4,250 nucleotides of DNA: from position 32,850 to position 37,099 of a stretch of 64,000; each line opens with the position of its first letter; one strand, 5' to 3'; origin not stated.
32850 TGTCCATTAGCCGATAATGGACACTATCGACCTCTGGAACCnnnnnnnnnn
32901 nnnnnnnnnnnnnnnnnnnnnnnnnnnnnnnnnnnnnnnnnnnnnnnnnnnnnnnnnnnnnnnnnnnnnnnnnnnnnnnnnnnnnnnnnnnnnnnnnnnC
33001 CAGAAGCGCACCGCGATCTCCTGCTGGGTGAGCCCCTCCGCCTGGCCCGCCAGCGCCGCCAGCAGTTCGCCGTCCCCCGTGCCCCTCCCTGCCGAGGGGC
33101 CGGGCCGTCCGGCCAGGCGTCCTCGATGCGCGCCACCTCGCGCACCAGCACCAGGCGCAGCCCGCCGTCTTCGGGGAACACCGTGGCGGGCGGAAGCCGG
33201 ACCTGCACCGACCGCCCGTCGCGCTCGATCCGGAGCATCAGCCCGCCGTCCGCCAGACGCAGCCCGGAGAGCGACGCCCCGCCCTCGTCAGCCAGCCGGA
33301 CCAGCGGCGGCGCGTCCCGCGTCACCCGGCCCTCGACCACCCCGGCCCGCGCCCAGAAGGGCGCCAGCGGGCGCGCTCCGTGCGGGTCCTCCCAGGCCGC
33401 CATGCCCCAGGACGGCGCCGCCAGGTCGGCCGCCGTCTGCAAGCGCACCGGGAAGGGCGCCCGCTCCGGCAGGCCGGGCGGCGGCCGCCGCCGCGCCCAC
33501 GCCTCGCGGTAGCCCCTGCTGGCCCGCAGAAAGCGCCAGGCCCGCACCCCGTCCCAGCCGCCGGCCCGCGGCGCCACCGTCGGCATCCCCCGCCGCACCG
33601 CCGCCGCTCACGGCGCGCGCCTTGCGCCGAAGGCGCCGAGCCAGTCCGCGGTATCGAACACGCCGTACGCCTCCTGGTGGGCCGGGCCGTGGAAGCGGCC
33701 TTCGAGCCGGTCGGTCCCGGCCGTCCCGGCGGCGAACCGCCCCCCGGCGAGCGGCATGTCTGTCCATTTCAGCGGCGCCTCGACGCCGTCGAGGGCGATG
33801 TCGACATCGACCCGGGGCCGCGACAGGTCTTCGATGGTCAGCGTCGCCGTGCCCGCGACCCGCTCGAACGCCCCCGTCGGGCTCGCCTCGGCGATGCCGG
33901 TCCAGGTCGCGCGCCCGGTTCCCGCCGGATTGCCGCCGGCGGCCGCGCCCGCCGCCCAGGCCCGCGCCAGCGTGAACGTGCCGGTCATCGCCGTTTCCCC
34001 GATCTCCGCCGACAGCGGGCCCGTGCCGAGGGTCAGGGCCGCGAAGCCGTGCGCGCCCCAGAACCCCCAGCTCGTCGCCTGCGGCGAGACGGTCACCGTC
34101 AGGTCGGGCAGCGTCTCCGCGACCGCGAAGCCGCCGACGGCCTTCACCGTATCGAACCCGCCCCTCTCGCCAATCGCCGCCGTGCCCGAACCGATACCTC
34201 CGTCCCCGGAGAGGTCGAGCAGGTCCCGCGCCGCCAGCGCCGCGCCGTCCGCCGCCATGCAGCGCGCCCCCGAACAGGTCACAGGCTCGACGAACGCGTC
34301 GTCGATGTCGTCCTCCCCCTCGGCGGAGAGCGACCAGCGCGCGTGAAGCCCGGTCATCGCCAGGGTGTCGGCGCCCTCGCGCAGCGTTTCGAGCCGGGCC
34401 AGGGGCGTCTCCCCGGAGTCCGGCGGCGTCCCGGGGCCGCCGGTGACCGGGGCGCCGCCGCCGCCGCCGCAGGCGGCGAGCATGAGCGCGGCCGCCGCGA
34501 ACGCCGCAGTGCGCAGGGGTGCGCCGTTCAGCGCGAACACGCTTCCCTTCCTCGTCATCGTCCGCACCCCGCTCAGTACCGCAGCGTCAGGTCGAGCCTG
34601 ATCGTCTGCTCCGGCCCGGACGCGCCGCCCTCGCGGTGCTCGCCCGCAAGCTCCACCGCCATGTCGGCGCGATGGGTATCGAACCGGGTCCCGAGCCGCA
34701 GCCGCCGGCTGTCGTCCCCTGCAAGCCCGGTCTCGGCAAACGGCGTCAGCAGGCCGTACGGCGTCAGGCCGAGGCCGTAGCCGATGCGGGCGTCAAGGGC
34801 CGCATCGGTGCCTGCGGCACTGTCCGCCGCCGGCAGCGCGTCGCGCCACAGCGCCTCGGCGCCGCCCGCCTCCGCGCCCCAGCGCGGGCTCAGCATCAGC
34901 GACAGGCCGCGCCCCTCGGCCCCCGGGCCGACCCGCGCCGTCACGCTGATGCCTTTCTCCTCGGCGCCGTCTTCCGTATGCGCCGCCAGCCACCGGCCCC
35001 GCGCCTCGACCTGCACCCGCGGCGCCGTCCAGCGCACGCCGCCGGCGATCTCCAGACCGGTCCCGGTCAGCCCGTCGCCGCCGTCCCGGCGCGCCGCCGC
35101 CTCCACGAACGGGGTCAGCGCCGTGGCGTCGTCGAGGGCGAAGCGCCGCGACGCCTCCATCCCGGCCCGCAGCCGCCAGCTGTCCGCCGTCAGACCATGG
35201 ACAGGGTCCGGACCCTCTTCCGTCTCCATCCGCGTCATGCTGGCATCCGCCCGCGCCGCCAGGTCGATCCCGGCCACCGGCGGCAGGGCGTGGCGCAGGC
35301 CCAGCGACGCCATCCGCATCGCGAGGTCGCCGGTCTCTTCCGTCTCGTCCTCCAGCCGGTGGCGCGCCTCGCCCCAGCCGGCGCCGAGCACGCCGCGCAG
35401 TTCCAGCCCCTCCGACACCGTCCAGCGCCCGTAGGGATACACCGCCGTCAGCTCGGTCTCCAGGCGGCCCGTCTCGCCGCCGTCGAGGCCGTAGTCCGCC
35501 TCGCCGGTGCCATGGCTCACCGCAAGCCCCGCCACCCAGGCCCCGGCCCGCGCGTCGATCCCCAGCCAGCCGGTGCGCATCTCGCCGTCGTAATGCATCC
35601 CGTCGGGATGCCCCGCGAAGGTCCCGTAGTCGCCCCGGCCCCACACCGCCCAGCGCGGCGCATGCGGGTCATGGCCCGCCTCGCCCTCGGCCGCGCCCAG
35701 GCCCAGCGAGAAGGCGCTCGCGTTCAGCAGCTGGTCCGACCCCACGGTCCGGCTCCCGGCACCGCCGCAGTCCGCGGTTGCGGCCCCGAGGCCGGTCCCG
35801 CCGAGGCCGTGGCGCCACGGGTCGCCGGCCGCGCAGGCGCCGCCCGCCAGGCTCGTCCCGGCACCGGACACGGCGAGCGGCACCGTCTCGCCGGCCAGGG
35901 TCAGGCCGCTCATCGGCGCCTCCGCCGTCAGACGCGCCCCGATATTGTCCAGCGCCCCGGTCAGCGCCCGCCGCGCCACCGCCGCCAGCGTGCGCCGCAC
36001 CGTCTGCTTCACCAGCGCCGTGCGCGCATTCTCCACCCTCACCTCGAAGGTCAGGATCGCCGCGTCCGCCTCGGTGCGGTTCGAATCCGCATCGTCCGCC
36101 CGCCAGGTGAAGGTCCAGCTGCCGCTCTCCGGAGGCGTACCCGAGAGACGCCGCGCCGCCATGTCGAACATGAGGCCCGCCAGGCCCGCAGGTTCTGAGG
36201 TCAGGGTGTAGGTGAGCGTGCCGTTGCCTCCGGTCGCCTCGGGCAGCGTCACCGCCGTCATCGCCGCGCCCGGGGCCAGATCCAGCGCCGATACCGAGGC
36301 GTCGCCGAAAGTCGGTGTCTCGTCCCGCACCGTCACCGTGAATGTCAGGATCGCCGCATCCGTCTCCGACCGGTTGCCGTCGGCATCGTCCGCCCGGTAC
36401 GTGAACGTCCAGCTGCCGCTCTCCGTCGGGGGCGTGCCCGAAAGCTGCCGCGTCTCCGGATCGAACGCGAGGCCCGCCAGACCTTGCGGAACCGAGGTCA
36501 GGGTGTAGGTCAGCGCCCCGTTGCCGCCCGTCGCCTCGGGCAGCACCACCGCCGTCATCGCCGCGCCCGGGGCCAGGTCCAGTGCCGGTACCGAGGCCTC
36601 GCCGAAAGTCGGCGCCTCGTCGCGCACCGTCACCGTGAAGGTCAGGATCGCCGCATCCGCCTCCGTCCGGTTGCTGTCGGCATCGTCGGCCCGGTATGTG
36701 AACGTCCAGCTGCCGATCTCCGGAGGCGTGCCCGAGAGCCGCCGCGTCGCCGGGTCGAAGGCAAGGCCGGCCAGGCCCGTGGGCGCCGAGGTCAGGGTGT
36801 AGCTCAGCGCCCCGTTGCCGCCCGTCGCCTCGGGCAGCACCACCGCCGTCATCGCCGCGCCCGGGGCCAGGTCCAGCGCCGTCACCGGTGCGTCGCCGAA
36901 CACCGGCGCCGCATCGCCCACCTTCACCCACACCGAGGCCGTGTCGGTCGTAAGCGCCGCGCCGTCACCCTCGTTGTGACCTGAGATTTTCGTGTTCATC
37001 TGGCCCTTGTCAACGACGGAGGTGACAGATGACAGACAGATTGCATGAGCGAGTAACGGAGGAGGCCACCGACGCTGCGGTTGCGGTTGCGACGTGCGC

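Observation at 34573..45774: Giant FN3/cadherin-like autotransporter-type adhesin gene hit three times by IS elements, with two IS66 copies in opposite orientation 492 bp apart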

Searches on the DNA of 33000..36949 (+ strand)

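Call 12: search_dna_similar(query=window:33000-36949:+, collection=plasmids, mode=near, max_rows=15)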
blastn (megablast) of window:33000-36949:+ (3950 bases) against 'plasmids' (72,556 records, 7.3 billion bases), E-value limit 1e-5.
No match.

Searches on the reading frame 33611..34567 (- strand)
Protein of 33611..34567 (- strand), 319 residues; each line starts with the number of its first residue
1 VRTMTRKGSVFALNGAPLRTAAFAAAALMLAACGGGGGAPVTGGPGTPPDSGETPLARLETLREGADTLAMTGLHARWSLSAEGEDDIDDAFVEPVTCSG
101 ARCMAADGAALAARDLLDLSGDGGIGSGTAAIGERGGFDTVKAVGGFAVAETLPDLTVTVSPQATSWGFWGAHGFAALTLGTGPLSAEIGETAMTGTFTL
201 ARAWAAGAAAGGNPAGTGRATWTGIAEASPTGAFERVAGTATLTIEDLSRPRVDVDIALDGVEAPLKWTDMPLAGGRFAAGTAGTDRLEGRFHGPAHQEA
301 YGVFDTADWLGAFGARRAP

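Call 9: search_protein_families(library=pfam, max_evalue=0.01, proteins=[window:33611-34567:-])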
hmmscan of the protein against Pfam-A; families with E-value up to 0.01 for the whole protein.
seq(319 aa): 1 family
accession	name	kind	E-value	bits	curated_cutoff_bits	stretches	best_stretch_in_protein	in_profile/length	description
PF01298.24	TbpB_B_D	-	0.0097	16.9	26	0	283-317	88-126/126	C-lobe and N-lobe beta barrels of Tf-binding protein B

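Call 32: find_homologous_proteins(query=window:33611-34558:-, max_evalue=0.001)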
Query seq(316 aa) (316 aa): 132 proteins with E <= 0.001 among 8000 candidates; the best 120 are listed.
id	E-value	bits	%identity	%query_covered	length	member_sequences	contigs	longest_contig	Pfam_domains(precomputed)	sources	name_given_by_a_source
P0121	1.1e-197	674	100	100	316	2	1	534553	-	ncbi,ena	-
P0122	4.7e-145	501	78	100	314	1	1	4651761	-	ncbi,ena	-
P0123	1.3e-135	470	77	96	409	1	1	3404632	-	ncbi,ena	-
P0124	1.0e-128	447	72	85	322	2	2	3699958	-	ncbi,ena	-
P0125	7.7e-104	366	63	87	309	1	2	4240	-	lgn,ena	-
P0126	9.7e-104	365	63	86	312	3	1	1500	-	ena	-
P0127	2.3e-103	364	65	85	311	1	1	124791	-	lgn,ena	-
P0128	4.8e-101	357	66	84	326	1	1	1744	-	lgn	-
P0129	1.8e-100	355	63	85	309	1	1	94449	-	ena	-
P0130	6.1e-100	353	63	85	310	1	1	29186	-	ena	-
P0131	2.1e-98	348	64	85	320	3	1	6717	-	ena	-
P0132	2.2e-98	348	66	82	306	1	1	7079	-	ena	-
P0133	1.1e-97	345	64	81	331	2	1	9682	-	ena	-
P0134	3.9e-97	344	62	81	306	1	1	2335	-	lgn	-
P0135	5.5e-97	343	64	85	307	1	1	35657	-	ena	-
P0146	9.2e-93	329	59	85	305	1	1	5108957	-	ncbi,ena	-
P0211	2.8e-67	246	44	97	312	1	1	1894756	-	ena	-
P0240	2.3e-52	197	42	85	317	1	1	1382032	-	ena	-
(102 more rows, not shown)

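Call 33: find_encoding_contigs(protein=P0121, flank=3000, max_places=3)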
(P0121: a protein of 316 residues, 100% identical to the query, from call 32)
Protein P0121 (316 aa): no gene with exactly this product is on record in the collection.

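Call 37: search_protein_families(library=ncbifam, max_evalue=0.1, proteins=[P0121])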
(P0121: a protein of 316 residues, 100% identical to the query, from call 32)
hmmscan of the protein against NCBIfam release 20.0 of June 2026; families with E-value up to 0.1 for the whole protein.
P0121 (316 aa): 1 family
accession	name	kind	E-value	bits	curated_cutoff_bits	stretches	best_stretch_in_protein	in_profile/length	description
NF058595.1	invert_tail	domain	0.02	15.2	37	1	17-47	59-89/113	lipo-invert putative C-terminal anchoring domain-containing protein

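Call 38: predict_structure(alignment_id=A1)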
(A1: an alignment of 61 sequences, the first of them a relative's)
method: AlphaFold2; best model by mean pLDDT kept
length: 316 residues; sequences in the alignment: 61
mean_pLDDT: 87.4   pTM: 0.85
mean pLDDT of the five models: 87.4, 86.8, 86.3, 86.2, 84.8
residues with pLDDT >= 90: 227; 70-90: 32; 50-70: 34; < 50: 23
segments of 3 or more residues with pLDDT < 50: 1-11, 31-36, 119-124
pLDDT, mean of each block of 10 residues (from residue 1): 46 61 61 50 69 91 95 96 94 94 89 67 68 96 85 91 96 97 94 96 95 97 97 98 97 98 98 97 97 97 98 96
secondary structure, 60 per line:
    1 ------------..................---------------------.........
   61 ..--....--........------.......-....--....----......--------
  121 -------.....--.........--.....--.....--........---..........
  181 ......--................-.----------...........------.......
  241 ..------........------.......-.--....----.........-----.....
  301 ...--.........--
elements in order: H13-30 H52-62 E65-68 E71-78 E85-91 E93-96 E99-102 E107-109 E128-132 E135-143 E146-150 E153-157 E160-167 E171-186 E189-204 E217-227 E234-242 E249-256 E263-269 E274-277 E282-290 E296-303 E306-314

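Call 48: find_encoding_contigs(protein=P0146, flank=8000, max_places=2)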
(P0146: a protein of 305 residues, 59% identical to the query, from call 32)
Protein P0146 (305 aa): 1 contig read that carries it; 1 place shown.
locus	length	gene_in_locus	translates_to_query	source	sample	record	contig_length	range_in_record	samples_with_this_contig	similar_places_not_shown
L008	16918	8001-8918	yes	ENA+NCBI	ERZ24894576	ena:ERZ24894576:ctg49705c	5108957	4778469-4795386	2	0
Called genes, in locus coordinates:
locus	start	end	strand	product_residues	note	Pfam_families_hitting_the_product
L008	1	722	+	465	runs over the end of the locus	-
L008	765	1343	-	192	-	PF05598:DUF772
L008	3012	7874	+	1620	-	PF13753:SWM_repeat, PF00041:fn3, PF25788:Ig_Rha78A_N (weak), PF00028:Cadherin, PF00041:fn3, PF16656:Pur_ac_phosph_N (weak), PF00041:fn3, PF16656:Pur_ac_phosph_N (weak), +2 more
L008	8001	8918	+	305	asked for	-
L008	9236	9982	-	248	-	PF00717:Peptidase_S24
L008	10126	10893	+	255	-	PF12728:HTH_17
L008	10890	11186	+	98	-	-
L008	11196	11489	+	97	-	PF07178:TraL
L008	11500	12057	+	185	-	PF05309:TraE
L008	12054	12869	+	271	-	PF06586:TraK_N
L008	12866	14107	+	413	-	PF03743:TrbI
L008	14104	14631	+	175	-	PF09676:TraV (weak)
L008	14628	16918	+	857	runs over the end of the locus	PF11130:TraC_F_IV, PF19044:P-loop_TraG, PF12846:AAA_10, PF19044:P-loop_TraG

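Call 49: find_encoding_contigs(protein=P0211, flank=8000, max_places=2)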
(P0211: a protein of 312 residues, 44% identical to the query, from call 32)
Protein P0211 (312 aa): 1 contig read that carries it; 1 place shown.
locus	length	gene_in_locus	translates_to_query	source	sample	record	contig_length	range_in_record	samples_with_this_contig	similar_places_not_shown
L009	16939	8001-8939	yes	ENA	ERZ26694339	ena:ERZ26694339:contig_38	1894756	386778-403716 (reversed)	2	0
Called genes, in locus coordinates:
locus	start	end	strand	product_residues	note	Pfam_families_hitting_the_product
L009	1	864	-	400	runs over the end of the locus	PF02515:CoA_transf_3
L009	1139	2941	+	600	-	PF01609:DDE_Tnp_1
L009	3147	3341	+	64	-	PF09957:VapB_antitoxin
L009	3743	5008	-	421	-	PF00665:rve (faint)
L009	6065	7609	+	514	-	PF07992:Pyr_redox_2 (faint), PF00890:FAD_binding_2 (weak), PF01266:DAO (weak), PF01593:Amino_oxidase, PF13450:NAD_binding_8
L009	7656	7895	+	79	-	-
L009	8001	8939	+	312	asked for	-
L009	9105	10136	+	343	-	PF00497:SBP_bac_3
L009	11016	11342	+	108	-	PF11700:ATG22 (weak)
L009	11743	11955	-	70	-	-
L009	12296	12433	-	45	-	-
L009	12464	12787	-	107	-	-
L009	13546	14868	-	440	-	PF05598:DUF772, PF01609:DDE_Tnp_1, PF13751:DDE_Tnp_1_6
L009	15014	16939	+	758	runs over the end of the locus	PF01590:GAF, PF13185:GAF_2, PF00989:PAS (weak), PF00512:HisKA, PF02518:HATPase_c, PF00072:Response_reg, PF00486:Trans_reg_C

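Call 50: find_encoding_contigs(protein=P0240, flank=8000, max_places=2)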
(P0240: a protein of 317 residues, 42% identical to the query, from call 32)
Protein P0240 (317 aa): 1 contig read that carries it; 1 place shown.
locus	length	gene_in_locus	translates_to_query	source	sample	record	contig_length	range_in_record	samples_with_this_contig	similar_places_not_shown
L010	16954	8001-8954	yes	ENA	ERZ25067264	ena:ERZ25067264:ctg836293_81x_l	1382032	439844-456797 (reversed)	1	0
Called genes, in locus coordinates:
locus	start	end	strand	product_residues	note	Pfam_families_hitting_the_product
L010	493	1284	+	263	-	PF24777:DUF7700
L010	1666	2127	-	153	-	-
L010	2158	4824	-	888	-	PF00311:PEPcase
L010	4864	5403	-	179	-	PF00210:Ferritin, PF02915:Rubrerythrin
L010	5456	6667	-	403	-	PF03453:MoeA_N, PF00994:MoCF_biosynth, PF03454:MoeA_C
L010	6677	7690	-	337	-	PF13406:SLT_2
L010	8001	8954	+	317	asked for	-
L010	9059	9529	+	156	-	PF12797:Fer4_2 (faint), PF12837:Fer4_6 (faint), PF13247:Fer4_11, PF14697:Fer4_21 (weak), PF12838:Fer4_7 (weak), PF13187:Fer4_9 (weak), PF00037:Fer4 (weak), PF13237:Fer4_10 (weak), +5 more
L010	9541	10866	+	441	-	PF03486:HI0933_like (faint), PF07992:Pyr_redox_2, PF13738:Pyr_redox_3 (weak), PF00070:Pyr_redox, PF18267:Rubredoxin_C (weak)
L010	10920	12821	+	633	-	PF02730:AFOR_N, PF01314:AFOR_C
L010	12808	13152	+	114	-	-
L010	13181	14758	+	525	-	PF00581:Rhodanese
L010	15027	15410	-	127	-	PF27742:CTXL_M (faint)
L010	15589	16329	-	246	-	PF01738:DLH, PF02129:Peptidase_S15, PF08840:BAAT_C (faint), PF00326:Peptidase_S9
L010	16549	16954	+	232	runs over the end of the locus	PF00775:Dioxygenase_C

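Call 66: list_cluster_members(proteins=[P0121, P0241])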
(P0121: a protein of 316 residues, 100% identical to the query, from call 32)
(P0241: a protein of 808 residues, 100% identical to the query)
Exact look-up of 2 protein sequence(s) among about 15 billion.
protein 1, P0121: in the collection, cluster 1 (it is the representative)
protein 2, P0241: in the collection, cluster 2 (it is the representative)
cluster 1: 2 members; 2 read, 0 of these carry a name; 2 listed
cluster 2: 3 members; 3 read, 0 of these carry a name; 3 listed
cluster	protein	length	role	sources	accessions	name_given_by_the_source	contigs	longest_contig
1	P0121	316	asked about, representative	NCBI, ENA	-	-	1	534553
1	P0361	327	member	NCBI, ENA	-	-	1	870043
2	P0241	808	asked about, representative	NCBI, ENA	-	-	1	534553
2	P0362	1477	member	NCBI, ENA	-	-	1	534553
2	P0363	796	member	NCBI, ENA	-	-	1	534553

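Call 68: find_encoding_contigs(protein=P0362, flank=10000, max_places=3)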
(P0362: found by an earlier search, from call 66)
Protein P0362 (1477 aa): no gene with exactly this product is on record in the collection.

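Call 69: find_encoding_contigs(protein=P0363, flank=10000, max_places=3)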
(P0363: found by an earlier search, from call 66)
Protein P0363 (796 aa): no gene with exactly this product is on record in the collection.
